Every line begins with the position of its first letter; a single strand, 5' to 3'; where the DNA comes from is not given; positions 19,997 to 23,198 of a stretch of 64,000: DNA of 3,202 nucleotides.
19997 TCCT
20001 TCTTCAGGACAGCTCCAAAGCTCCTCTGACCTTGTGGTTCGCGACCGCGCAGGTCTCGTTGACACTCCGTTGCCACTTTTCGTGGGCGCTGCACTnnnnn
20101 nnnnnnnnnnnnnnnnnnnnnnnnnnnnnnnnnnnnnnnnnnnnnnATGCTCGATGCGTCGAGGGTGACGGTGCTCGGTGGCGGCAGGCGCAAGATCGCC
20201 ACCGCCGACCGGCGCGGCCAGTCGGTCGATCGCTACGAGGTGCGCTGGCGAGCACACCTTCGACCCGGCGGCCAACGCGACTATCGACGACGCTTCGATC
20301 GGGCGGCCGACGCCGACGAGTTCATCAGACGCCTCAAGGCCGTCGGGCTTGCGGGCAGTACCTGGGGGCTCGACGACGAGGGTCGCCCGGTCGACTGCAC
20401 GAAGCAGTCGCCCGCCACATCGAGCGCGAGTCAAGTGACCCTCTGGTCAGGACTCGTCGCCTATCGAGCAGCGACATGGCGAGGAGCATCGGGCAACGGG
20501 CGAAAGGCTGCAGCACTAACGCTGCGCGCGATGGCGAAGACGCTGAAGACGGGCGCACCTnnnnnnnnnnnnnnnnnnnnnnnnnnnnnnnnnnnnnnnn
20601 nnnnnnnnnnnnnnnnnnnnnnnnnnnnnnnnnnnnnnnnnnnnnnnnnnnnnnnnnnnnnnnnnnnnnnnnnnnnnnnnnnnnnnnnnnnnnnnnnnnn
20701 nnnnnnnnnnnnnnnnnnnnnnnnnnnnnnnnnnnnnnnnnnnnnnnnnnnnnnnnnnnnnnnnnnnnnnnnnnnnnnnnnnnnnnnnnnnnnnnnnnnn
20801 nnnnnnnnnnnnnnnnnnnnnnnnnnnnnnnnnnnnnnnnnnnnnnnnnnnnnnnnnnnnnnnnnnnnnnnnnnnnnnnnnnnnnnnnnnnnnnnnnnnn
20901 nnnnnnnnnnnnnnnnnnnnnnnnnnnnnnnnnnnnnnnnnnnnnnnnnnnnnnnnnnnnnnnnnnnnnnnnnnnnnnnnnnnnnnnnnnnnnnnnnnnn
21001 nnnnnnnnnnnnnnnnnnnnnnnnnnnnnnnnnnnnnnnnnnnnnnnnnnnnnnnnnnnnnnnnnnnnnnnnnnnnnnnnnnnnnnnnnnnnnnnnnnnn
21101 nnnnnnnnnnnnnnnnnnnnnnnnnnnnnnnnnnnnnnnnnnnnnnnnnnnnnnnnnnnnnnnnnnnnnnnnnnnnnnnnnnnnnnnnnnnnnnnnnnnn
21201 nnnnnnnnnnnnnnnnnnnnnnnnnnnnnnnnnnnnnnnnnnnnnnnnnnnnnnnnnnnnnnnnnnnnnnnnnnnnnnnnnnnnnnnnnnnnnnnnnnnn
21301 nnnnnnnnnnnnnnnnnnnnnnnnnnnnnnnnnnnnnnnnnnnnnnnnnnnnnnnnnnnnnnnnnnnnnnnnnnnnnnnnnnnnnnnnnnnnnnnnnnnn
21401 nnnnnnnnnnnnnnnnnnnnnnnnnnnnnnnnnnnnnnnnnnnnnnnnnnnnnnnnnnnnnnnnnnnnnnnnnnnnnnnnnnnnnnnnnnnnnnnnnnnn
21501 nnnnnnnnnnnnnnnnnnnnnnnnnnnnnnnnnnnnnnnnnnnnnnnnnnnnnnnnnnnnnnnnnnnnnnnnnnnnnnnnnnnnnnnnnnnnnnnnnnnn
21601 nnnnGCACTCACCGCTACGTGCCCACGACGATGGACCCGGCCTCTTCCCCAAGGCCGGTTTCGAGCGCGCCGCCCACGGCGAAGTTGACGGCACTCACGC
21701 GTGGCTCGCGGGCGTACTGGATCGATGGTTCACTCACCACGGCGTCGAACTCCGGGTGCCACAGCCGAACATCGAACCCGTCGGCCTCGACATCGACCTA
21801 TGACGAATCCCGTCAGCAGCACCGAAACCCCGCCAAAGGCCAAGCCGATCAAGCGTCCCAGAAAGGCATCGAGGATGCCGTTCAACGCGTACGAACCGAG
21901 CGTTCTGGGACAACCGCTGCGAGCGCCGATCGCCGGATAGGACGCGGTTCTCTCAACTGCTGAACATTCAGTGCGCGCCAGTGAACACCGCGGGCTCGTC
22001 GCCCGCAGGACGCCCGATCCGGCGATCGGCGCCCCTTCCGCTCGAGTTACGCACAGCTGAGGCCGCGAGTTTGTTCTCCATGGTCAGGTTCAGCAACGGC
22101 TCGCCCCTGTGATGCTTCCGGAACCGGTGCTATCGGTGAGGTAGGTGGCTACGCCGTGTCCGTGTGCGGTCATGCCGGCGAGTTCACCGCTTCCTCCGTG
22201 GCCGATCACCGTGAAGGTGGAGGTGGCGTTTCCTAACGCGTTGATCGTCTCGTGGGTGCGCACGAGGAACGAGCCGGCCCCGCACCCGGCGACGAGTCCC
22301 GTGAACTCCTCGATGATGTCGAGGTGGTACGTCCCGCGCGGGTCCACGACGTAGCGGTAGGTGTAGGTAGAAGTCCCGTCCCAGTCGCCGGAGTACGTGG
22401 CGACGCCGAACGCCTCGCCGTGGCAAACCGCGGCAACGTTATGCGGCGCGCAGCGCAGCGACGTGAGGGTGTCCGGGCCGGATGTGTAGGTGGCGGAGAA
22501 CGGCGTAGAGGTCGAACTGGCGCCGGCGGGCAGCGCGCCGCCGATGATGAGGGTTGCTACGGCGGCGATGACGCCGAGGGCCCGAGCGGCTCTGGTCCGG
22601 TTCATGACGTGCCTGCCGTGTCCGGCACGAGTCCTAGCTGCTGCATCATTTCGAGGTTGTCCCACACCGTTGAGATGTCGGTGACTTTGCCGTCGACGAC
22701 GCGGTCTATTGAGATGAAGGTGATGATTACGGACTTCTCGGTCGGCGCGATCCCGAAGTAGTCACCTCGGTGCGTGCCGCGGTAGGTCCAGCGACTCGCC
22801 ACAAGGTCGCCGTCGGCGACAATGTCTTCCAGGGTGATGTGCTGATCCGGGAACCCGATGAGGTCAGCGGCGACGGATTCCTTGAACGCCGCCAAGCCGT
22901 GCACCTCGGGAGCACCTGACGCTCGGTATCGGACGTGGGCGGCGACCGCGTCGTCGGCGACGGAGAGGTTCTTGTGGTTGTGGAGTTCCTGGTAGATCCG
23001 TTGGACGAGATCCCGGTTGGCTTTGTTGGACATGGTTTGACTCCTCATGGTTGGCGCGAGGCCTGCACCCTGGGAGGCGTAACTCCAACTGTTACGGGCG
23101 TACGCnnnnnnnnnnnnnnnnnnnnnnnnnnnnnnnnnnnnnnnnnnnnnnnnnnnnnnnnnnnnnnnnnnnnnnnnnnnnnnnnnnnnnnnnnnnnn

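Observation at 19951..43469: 23.5-kb integrase-bearing island inserted into the 3' end of an acyl-CoA synthetase gene, bounded by a 34-bp perfect direct repeat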

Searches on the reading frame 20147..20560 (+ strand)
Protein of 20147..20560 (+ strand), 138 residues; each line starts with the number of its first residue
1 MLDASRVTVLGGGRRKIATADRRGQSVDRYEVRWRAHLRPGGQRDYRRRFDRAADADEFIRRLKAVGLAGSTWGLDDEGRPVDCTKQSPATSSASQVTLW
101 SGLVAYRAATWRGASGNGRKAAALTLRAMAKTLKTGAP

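Call 56: search_protein_families(library=pfam, max_evalue=0.05, proteins=[window:20147-20560:+])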
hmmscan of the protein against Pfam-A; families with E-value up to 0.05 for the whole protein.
window:20147-20560:+ (138 aa): 0 families

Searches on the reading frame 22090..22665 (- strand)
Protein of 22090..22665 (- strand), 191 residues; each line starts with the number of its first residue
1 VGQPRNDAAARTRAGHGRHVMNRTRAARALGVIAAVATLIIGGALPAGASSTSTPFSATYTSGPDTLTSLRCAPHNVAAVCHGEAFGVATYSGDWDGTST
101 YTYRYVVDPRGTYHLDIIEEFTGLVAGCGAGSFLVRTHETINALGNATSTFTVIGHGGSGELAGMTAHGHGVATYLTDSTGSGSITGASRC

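Call 9: search_protein_families(library=pfam, proteins=[window:22090-22665:-])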
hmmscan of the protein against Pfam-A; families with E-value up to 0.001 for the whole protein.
window:22090-22665:- (191 aa): 1 family
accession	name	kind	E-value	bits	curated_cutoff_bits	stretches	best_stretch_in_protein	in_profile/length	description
PF11528.13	DUF3224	-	1e-07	32.3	25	1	88-170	30-111/126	Protein of unknown function (DUF3224)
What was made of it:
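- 22090..23048 (-): Cargo: DUF3224 protein (22090-22665) and SnoaL-like protein (22602-23048). Pfam (call 9).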

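Call 62: search_protein_families(library=padloc, proteins=[window:22090-22665:-])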
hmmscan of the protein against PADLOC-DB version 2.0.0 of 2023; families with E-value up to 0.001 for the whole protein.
window:22090-22665:- (191 aa): 0 families

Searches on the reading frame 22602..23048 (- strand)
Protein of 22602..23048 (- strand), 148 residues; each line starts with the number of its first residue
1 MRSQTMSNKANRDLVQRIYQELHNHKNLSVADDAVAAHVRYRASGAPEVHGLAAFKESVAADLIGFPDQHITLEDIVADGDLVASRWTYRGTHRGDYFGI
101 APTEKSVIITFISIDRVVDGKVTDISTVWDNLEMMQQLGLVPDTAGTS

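Call 9: search_protein_families(library=pfam, proteins=[window:22602-23048:-])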
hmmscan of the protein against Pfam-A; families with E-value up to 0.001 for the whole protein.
window:22602-23048:- (148 aa): 2 families
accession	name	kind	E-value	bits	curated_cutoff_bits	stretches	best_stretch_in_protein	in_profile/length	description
PF07366.18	SnoaL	-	2.7e-32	111.7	28.4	1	14-138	2-126/126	SnoaL-like polyketide cyclase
PF12680.13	SnoaL_2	-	4.4e-17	63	27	1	15-124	1-101/102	SnoaL-like domain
